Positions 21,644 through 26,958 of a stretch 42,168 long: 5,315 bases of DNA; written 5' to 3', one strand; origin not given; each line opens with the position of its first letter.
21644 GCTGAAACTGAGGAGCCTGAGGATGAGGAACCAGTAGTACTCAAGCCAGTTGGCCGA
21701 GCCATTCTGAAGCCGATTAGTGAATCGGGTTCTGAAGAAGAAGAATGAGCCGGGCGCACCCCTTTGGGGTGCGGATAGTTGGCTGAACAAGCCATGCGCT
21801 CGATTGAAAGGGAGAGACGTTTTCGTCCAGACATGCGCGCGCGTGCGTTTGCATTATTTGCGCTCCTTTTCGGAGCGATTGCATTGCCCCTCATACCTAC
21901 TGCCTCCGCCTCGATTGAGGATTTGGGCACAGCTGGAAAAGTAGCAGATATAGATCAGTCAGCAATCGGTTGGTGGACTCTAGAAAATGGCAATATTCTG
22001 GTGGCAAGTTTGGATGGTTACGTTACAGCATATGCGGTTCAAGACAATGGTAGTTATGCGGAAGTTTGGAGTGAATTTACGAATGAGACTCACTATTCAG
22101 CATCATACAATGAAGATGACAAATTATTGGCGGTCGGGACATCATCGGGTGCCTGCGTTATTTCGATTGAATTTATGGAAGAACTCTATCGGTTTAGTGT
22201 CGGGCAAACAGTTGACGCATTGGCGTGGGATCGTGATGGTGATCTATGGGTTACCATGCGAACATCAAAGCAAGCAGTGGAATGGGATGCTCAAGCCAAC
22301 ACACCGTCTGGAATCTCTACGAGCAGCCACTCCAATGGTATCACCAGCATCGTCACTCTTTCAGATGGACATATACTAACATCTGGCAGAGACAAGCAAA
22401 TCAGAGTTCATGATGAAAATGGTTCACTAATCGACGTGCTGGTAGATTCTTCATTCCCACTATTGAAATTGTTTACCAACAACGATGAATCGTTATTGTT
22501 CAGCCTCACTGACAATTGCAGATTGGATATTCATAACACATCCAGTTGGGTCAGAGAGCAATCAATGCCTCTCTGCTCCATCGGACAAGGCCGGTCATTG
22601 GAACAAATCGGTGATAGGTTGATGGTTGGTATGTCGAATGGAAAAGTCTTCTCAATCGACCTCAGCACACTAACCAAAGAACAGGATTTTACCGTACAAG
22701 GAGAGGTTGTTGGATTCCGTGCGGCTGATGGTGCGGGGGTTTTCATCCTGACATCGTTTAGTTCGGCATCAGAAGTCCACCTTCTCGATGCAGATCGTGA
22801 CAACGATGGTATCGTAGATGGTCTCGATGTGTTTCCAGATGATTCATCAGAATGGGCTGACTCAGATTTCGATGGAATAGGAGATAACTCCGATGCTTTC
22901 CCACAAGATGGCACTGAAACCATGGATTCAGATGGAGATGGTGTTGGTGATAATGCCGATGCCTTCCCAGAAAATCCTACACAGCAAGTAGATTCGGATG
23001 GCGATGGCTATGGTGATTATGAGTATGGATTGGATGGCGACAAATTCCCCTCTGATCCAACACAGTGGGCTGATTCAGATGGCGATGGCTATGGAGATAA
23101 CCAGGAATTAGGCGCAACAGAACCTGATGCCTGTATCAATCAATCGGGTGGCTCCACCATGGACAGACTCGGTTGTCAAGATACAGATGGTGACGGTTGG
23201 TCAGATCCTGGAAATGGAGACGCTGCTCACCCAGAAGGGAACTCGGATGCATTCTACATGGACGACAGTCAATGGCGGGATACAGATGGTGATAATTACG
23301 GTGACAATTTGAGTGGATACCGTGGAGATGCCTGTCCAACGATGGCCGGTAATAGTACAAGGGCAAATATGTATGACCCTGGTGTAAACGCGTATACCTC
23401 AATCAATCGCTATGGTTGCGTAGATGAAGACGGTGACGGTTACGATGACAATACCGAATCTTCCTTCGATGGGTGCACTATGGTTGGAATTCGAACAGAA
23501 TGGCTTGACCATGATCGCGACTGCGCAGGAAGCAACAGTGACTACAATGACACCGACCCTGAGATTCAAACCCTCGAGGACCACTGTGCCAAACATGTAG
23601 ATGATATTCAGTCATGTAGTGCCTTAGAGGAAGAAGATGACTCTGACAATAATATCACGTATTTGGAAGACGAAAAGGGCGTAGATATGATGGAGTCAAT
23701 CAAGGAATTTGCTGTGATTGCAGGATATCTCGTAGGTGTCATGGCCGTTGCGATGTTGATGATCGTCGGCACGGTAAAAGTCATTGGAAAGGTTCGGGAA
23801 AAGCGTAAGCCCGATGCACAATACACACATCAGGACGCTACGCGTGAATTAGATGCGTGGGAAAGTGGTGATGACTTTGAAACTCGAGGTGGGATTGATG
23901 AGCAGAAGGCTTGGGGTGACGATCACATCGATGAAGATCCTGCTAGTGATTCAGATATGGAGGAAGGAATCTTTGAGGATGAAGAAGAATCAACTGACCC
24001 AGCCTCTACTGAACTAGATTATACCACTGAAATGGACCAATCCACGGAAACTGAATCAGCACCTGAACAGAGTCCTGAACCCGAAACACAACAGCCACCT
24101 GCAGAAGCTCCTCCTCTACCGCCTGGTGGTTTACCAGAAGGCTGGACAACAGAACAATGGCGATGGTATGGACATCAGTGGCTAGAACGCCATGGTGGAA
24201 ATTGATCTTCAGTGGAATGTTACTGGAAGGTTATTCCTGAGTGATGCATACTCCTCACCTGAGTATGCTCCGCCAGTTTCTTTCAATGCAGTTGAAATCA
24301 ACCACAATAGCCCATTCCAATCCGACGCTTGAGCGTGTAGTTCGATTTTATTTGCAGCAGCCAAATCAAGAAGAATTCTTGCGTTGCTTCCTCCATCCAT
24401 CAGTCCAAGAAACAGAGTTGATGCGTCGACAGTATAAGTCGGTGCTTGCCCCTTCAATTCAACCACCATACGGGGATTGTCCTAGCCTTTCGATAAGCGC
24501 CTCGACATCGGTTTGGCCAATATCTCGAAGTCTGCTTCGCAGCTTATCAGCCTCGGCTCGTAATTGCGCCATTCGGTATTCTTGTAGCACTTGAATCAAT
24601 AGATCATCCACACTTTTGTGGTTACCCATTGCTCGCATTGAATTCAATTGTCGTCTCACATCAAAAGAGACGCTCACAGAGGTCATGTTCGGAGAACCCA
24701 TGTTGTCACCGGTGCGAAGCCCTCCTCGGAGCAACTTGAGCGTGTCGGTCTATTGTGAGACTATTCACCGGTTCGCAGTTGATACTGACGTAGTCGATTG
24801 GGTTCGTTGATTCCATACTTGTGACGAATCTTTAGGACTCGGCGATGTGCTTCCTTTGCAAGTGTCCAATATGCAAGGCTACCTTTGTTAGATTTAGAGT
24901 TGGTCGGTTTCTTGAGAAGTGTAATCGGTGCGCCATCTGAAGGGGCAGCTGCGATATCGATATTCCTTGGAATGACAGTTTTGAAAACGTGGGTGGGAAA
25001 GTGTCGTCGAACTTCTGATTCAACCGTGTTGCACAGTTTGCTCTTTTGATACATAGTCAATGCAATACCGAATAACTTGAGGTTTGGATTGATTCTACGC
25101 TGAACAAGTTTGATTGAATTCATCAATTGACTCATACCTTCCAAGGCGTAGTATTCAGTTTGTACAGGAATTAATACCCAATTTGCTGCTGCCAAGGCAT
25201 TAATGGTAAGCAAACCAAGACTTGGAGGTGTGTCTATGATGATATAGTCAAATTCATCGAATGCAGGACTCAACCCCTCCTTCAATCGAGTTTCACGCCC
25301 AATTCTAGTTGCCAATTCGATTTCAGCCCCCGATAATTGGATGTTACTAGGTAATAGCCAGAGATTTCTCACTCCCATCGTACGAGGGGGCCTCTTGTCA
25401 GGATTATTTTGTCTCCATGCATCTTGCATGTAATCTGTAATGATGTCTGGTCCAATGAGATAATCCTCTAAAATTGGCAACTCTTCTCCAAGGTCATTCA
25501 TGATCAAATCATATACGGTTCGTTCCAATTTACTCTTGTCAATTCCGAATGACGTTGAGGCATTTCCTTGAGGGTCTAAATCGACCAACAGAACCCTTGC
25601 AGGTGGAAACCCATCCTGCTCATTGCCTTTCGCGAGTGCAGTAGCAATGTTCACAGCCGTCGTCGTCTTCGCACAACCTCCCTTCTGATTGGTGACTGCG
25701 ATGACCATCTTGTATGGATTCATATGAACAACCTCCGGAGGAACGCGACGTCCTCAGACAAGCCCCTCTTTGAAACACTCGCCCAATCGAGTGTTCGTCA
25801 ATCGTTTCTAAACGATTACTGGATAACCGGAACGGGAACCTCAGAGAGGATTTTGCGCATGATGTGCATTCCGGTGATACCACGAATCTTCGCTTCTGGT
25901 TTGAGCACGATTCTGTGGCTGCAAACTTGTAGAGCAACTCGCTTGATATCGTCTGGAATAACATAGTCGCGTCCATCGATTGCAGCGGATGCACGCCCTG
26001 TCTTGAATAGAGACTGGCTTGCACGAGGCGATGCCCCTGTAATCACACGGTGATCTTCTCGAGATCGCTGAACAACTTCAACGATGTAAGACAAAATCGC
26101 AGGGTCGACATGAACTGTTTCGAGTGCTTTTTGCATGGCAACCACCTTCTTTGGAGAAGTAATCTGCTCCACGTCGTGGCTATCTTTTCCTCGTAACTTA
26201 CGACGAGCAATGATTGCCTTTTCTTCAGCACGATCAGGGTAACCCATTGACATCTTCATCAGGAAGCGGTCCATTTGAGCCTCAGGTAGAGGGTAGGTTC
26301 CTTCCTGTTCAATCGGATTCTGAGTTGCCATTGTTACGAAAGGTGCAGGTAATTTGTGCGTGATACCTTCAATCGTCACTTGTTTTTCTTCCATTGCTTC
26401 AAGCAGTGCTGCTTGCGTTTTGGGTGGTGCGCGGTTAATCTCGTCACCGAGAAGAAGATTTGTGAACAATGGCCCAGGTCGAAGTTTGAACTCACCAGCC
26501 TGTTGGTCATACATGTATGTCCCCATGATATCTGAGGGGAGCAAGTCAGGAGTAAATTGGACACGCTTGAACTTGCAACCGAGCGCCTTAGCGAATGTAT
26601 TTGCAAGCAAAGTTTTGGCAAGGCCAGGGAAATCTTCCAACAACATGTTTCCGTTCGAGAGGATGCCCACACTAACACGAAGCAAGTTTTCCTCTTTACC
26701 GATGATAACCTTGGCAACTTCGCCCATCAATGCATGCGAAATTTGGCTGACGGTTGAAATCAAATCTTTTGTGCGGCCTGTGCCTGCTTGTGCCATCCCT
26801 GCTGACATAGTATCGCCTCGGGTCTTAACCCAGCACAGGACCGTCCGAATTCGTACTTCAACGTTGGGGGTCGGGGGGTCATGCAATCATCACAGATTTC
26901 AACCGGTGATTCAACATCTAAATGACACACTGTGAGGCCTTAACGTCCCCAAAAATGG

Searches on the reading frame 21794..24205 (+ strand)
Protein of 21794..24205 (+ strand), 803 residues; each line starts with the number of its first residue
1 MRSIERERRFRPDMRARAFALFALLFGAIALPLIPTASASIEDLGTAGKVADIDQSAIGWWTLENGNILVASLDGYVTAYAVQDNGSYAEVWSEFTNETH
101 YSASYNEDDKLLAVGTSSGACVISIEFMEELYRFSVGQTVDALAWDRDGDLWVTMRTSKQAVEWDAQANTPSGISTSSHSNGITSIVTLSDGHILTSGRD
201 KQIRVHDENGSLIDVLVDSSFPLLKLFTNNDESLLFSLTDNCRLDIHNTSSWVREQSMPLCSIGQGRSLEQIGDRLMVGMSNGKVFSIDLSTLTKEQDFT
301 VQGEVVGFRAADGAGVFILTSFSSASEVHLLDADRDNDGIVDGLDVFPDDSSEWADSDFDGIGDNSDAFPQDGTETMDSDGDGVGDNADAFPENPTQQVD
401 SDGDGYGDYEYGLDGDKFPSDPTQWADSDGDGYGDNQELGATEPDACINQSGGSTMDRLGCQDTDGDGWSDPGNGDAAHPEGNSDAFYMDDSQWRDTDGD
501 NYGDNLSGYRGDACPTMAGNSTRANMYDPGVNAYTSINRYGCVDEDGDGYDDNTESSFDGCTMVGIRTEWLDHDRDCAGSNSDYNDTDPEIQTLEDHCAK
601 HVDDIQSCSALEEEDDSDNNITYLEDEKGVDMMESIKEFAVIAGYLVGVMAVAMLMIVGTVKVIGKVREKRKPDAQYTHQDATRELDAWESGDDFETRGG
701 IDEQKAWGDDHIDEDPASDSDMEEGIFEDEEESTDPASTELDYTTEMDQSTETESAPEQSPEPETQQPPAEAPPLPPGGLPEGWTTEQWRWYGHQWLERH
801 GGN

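Call 35: search_protein_families(library=pfam, proteins=[window:21794-24205:+], max_evalue=0.0001)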
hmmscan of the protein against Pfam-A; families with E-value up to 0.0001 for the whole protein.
window:21794-24205:+ (803 aa): 3 families
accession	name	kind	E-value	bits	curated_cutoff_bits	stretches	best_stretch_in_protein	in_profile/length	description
PF24807.1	WD40_CDC20-Fz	-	2.7e-07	30.7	200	1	66-208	20-164/292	CDC20/Fizzy WD40 domain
PF25174.1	Beta-prop_THOC3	-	7.5e-06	25.6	305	1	61-253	54-246/272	THOC3 beta-propeller domain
PF25173.1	Beta-prop_WDR3_1st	-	2.5e-05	24.5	154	1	87-245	20-180/184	WDR3 first beta-propeller domain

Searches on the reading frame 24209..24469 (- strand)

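Call 36: search_protein_families(library=pfam, proteins=[window:24209-24469:-], max_evalue=0.0001)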
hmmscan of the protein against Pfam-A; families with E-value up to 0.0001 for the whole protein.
window:24209-24469:- (86 aa): 0 families

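Call 79: search_protein_families(library=pfam, proteins=[window:24209-24469:-], max_evalue=1)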
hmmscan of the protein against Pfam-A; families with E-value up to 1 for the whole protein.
window:24209-24469:- (86 aa): 1 family
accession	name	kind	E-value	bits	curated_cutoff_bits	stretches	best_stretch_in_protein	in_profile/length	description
PF11791.14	Aconitase_B_N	-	0.045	14.2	25.8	1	8-47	74-113/153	Aconitate B N-terminal domain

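Call 80: search_protein_families(library=ncbifam, proteins=[window:24209-24469:-], max_evalue=0.1)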
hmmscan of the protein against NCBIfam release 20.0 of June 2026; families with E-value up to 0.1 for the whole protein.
window:24209-24469:- (86 aa): 1 family
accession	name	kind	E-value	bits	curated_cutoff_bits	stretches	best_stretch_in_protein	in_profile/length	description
TIGR02554.1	PrgH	equivalog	0.07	12.2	188.6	1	5-46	40-78/389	PrgH/EprH family type III secretion apparatus protein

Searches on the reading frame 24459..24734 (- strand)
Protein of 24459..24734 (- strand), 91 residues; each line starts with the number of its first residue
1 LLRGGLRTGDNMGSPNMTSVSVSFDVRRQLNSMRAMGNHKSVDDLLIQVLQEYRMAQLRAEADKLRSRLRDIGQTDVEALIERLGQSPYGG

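Call 79: search_protein_families(library=pfam, proteins=[window:24459-24734:-], max_evalue=1)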
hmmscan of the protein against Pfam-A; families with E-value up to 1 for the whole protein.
window:24459-24734:- (91 aa): 2 families
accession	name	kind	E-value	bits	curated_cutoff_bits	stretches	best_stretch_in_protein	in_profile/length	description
PF03320.18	FBPase_glpX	-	0.026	13.8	27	1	19-82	130-192/307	Bacterial fructose-1,6-bisphosphatase, glpX-encoded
PF03748.19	FliL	-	0.066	14.2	24.6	1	16-71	21-76/103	Flagellar basal body-associated protein FliL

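Call 80: search_protein_families(library=ncbifam, proteins=[window:24459-24734:-], max_evalue=0.1)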
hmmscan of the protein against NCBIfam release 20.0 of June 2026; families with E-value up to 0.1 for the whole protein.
window:24459-24734:- (91 aa): 1 family
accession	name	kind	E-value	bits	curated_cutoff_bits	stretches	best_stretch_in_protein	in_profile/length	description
TIGR00330.1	glpX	equivalog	0.089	11.9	259.3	1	24-81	137-193/334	class II fructose-bisphosphatase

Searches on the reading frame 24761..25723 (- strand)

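Call 35: search_protein_families(library=pfam, proteins=[window:24761-25723:-], max_evalue=0.0001)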
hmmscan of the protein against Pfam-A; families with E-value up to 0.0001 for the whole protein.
window:24761-25723:- (320 aa): 5 families
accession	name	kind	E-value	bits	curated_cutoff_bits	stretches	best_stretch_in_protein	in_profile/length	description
PF13614.12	AAA_31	-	3.8e-56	190.3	27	1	7-216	3-176/177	AAA domain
PF01656.29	CbiA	-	1.9e-21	76.8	25.4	1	8-267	1-125/125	CobQ/CobB/MinD/ParA nucleotide binding domain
PF09140.17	MipZ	-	1.7e-07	31.3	20.7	0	7-56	2-44/262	ATPase MipZ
PF10609.15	ParA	-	4e-07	30.2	27.1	0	5-54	3-45/246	NUBPL iron-transfer P-loop NTPase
PF02374.21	ArsA_ATPase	-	3.5e-05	23.6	24.3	0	13-71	8-59/305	Anion-transporting ATPase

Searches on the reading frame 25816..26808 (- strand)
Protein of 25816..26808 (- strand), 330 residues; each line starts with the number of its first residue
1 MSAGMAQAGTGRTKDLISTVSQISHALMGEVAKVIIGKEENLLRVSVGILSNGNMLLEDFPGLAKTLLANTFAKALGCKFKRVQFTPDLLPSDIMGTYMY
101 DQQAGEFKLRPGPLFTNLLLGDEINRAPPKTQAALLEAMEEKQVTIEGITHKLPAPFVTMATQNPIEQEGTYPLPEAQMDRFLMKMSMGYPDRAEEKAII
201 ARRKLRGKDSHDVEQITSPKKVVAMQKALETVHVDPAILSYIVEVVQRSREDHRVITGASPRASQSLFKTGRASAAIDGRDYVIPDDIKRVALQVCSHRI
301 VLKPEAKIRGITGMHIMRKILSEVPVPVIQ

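Call 35: search_protein_families(library=pfam, proteins=[window:25816-26808:-], max_evalue=0.0001)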
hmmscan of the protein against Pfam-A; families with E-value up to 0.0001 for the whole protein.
window:25816-26808:- (330 aa): 5 families
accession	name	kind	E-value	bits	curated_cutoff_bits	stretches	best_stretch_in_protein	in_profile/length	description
PF07726.17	AAA_3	-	8e-64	213.8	27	1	55-184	2-131/131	ATPase family associated with various cellular activities (AAA)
PF17863.7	AAA_lid_2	-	1e-20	73.6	22.7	1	248-320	2-74/74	AAA lid domain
PF07728.20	AAA_5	-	2.9e-12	47.2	22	1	61-182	8-139/139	AAA domain (dynein-related subfamily)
PF20030.5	bpMoxR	-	7e-07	29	27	1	27-211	6-190/205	MoxR domain in the MoxR-vWA-beta-propeller ternary systems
PF00493.29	MCM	-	2.2e-05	24.2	23.3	1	48-167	53-175/224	MCM P-loop domain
